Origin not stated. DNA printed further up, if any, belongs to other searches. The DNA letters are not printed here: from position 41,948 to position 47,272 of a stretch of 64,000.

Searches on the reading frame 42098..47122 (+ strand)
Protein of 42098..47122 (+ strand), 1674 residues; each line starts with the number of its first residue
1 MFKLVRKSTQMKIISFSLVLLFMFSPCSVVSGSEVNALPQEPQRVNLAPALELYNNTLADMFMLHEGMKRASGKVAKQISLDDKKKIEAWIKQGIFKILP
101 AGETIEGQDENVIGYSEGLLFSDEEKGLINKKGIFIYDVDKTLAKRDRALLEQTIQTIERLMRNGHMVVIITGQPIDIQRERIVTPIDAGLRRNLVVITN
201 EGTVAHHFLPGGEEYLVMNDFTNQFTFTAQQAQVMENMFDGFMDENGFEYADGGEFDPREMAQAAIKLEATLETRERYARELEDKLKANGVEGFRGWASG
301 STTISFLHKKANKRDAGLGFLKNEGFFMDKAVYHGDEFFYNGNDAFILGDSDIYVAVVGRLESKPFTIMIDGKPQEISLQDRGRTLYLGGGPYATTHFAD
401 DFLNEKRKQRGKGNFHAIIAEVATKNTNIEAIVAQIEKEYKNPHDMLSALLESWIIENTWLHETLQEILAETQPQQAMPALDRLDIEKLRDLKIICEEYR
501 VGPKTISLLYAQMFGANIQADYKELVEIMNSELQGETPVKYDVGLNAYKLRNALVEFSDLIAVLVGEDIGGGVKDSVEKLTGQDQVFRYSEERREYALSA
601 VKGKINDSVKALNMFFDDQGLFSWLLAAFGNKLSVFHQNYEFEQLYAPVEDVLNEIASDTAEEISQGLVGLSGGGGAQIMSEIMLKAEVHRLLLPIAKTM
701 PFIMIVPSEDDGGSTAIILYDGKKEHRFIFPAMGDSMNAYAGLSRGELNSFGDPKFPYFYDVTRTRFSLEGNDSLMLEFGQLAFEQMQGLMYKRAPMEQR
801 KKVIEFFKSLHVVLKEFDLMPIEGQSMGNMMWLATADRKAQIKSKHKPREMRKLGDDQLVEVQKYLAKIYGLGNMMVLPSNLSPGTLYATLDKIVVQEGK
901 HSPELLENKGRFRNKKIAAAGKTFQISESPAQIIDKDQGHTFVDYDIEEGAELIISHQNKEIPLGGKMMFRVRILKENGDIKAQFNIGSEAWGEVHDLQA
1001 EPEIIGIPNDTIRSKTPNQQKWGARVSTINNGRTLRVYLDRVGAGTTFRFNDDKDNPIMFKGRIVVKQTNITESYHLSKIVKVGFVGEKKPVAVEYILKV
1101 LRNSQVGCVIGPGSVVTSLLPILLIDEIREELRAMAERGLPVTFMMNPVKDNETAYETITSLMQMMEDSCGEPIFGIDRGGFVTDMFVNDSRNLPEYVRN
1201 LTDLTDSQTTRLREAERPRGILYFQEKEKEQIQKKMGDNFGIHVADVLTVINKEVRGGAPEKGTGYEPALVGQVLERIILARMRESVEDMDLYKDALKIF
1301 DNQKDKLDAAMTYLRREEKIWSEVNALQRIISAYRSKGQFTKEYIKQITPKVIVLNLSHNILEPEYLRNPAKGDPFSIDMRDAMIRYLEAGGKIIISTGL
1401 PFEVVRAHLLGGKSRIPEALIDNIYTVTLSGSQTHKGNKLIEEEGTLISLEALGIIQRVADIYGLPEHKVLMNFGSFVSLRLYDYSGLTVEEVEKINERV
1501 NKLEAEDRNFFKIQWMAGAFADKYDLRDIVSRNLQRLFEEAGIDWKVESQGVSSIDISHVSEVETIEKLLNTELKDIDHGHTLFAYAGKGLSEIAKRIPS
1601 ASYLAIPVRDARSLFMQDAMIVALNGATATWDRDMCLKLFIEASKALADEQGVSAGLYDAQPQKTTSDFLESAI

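Call 5: search_protein_families(library=pfam, proteins=[window:42098-47122:+], max_evalue=0.01)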
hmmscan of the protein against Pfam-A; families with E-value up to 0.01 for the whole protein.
window:42098-47122:+ (1674 aa): 2 families
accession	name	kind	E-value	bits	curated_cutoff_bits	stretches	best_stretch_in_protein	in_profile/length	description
PF01933.23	CofD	-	4.5e-13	49.5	30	1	1061-1200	133-260/290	2-phospho-L-lactate transferase CofD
PF08282.18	Hydrolase_3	-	6.5e-06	26.5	20.9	1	136-337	2-212/255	haloacid dehalogenase-like hydrolase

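Call 6: search_protein_families(library=ncbifam, proteins=[window:42098-47122:+], max_evalue=0.01)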
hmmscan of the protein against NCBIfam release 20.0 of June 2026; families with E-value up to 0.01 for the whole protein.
window:42098-47122:+ (1674 aa): 7 families
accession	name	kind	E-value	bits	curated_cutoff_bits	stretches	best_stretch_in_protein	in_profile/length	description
TIGR01484.1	HAD-SF-IIB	subfamily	7.3e-09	36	41.8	1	135-353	2-217/221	HAD-IIB family hydrolase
TIGR00099.1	Cof-subfamily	subfamily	5.9e-08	32.6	137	1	135-209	2-70/256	Cof-type HAD-IIB family hydrolase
TIGR01826.1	CofD_related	subfamily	7.4e-08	32.2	196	1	1061-1171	133-237/310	uridine diphosphate-N-acetylglucosamine-binding protein YvcK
TIGR01487.1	Pglycolate_arch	equivalog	6.8e-05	22.8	122.75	1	137-243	6-104/215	phosphoglycolate phosphatase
TIGR01482.1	SPP-subfamily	subfamily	0.0021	17.7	107.15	0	136-265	2-125/225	sucrose-phosphate phosphatase subfamily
NF002245.0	PRK01158.1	equivalog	0.0025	17.2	198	1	136-178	7-49/233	phosphoglycolate phosphatase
TIGR01819.1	F420_cofD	equivalog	0.0049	15.9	257.45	1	1080-1134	165-218/301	2-phospho-L-lactate transferase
